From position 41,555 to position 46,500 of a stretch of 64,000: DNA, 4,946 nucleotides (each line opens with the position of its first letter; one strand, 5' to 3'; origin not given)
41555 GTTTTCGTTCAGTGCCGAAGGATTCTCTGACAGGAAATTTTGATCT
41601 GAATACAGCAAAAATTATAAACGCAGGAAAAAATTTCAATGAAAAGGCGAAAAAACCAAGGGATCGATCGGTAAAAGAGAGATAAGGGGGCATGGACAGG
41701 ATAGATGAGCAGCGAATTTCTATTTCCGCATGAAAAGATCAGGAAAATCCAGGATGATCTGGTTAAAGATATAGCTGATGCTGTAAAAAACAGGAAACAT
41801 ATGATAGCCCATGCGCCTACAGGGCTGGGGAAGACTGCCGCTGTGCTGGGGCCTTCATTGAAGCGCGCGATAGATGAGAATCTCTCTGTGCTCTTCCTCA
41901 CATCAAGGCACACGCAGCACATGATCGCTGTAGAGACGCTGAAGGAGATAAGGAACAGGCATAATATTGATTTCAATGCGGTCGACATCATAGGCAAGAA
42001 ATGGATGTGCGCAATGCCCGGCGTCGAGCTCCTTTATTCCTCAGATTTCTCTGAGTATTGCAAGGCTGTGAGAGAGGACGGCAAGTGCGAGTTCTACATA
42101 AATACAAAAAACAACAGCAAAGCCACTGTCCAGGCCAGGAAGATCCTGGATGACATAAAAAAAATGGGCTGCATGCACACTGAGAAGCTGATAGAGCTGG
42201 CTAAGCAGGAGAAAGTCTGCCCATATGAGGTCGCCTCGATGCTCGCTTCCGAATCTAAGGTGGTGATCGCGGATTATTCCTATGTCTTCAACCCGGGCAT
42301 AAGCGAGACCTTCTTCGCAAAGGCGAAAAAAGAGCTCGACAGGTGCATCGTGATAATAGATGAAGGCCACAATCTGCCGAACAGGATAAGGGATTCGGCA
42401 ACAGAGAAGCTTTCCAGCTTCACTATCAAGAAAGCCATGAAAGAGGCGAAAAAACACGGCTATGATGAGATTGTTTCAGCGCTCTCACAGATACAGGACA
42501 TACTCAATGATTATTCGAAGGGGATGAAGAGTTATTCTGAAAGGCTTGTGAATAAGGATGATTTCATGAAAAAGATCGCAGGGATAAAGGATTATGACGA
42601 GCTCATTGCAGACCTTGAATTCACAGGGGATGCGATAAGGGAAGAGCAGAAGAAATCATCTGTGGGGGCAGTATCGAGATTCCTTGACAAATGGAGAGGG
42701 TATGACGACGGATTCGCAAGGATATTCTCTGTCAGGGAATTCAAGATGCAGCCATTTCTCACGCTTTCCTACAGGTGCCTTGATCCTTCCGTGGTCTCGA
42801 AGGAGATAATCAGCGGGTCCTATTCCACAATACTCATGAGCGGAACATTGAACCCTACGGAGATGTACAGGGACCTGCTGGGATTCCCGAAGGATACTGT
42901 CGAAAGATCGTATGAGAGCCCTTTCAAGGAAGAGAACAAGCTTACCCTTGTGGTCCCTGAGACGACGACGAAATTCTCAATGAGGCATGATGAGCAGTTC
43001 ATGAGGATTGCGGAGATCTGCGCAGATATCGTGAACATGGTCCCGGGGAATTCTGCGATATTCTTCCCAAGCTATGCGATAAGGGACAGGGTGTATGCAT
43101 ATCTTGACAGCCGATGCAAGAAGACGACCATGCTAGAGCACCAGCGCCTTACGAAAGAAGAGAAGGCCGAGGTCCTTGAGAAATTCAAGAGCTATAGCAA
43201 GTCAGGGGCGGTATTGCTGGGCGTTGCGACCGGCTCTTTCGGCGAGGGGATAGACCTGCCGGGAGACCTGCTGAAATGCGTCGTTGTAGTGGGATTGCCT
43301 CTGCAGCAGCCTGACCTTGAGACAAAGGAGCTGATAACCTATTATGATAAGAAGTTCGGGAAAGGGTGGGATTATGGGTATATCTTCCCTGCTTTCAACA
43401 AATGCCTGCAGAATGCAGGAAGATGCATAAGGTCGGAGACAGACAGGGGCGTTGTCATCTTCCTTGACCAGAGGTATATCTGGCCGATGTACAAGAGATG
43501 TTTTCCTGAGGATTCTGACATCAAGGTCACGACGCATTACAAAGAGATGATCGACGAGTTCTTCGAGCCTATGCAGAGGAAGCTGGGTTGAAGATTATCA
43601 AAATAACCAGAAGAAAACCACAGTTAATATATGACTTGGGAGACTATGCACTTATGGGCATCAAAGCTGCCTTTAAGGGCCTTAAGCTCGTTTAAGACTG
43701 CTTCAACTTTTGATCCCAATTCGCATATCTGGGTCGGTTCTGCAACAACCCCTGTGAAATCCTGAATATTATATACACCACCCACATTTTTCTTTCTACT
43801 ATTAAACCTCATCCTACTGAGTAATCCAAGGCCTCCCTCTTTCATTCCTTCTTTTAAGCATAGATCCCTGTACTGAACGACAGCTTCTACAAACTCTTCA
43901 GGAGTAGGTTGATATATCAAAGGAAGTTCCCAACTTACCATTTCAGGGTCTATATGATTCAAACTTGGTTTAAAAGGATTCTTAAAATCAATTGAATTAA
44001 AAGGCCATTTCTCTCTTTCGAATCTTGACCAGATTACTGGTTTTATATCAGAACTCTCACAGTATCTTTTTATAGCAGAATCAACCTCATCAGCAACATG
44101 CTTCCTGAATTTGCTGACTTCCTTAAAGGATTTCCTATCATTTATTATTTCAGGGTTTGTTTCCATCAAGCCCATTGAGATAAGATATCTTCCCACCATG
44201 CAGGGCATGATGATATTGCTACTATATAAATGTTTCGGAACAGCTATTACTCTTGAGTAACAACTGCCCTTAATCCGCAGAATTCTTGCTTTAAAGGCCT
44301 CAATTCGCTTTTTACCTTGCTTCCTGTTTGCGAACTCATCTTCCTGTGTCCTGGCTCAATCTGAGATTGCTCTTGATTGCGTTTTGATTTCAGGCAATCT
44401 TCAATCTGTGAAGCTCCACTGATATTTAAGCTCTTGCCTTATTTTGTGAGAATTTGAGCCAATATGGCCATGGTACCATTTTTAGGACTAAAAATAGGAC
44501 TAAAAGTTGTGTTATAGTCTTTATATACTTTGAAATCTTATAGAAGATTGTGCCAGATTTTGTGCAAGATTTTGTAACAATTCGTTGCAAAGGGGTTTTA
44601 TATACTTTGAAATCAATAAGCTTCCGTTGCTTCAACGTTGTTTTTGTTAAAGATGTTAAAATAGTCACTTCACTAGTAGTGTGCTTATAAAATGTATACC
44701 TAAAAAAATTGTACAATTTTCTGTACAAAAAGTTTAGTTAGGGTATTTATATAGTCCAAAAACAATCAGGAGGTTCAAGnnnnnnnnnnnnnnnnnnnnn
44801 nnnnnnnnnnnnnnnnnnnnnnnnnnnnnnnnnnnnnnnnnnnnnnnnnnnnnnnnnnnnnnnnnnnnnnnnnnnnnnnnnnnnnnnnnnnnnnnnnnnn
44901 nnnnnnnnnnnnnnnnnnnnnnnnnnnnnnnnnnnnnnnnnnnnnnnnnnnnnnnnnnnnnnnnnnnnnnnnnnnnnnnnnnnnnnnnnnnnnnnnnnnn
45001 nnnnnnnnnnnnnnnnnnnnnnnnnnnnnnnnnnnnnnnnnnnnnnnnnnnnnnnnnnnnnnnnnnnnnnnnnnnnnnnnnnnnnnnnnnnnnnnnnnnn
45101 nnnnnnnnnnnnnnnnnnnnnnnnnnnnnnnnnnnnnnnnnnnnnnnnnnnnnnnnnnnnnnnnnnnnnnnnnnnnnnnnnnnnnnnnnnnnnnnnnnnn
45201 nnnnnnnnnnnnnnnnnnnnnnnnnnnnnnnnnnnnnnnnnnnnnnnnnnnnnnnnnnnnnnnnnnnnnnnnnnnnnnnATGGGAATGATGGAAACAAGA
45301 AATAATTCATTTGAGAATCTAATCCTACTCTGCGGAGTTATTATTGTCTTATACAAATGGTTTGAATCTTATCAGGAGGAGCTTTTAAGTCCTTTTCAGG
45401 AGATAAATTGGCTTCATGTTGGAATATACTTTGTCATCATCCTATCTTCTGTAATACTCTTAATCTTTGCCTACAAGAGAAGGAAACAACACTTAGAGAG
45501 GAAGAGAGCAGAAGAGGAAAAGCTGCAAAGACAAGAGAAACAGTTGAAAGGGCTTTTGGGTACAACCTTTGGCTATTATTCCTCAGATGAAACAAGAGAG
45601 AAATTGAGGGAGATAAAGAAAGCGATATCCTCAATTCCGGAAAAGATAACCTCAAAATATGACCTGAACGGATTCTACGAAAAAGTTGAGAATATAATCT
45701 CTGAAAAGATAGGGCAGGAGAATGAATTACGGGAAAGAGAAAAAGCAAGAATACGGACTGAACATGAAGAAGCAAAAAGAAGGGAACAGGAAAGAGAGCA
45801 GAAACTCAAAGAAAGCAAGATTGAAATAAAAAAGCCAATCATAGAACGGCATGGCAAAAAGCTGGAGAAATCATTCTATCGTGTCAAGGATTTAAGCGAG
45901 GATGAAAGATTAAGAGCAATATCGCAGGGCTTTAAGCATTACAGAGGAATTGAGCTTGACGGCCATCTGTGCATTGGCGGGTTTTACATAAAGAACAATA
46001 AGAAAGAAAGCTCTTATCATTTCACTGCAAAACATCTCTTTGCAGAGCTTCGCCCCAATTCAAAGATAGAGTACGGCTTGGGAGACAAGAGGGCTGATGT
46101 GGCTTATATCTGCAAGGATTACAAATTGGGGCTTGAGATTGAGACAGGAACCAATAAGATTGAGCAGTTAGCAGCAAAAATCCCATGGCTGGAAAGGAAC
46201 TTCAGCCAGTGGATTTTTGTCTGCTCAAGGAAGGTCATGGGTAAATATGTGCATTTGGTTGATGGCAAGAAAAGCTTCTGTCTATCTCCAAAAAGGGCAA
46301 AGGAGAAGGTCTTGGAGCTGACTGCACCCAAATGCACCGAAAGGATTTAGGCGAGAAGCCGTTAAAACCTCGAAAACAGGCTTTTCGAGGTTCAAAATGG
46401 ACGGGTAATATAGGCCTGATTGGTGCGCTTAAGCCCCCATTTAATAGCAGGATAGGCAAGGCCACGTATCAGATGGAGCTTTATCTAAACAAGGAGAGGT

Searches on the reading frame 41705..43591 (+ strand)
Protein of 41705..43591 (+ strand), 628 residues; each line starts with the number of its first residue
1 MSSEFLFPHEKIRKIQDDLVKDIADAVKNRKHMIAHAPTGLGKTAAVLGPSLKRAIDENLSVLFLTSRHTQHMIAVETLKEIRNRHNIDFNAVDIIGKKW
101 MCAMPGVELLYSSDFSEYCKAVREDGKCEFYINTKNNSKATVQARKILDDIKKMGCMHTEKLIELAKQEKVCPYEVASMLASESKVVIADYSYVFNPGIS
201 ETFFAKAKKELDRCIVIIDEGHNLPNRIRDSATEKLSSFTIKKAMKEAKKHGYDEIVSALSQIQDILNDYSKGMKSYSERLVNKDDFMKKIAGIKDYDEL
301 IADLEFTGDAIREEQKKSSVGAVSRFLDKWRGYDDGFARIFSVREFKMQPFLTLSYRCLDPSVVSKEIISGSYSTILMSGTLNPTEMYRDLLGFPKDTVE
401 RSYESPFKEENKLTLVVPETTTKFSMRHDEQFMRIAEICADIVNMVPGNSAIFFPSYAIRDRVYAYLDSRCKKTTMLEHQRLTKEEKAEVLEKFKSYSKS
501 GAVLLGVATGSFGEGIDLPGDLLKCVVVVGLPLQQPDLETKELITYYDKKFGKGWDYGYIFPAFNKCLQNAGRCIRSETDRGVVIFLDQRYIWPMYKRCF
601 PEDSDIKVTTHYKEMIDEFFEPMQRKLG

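Call 9: search_protein_families(library=pfam, proteins=[window:41705-43591:+], max_evalue=0.00001)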
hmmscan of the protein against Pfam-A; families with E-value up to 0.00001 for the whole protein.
window:41705-43591:+ (628 aa): 5 families
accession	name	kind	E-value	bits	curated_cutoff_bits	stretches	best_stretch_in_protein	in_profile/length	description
PF13307.12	Helicase_C_2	-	1.3e-43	149.4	25.3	1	441-602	3-165/170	Helicase C-terminal domain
PF06733.21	DEAD_2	-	2.1e-20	73.5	21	1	69-238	6-169/172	DEAD_2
PF06777.17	HBB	-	2.6e-12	47.2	30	1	307-424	72-188/190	Helical and beta-bridge domain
PF00270.35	DEAD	-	1.4e-07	31.9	26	0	14-84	2-70/167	DEAD/DEAH box helicase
PF04851.21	ResIII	-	1.2e-06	28.9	22.5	0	11-84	3-78/164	Type III restriction enzyme, res subunit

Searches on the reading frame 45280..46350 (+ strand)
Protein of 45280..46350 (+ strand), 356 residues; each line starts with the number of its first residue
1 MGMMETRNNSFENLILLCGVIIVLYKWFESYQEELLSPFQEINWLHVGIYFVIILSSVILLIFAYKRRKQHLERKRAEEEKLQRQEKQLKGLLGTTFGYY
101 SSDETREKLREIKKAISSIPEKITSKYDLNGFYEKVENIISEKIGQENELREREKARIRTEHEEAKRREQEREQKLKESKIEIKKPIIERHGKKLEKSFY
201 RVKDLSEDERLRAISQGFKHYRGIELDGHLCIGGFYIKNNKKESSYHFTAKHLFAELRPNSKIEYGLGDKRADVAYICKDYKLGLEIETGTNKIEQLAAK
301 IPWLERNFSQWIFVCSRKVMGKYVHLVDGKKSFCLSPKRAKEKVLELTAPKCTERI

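Call 9: search_protein_families(library=pfam, proteins=[window:45280-46350:+], max_evalue=0.00001)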
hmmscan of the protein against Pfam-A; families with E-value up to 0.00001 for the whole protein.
window:45280-46350:+ (356 aa): 0 families

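Call 44: search_protein_families(library=padloc, proteins=[window:45280-46350:+], max_evalue=0.01)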
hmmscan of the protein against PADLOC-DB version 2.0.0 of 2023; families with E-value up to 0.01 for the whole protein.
window:45280-46350:+ (356 aa): 2 families
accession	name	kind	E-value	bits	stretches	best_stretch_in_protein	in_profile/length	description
PDLC01168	CARF_2M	-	0.0021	15.9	0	17-93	13-81/200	"CARF, 2 TMs"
PDLC01941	CARF8--CARF_TM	-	0.0038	14.8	1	27-129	29-115/248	-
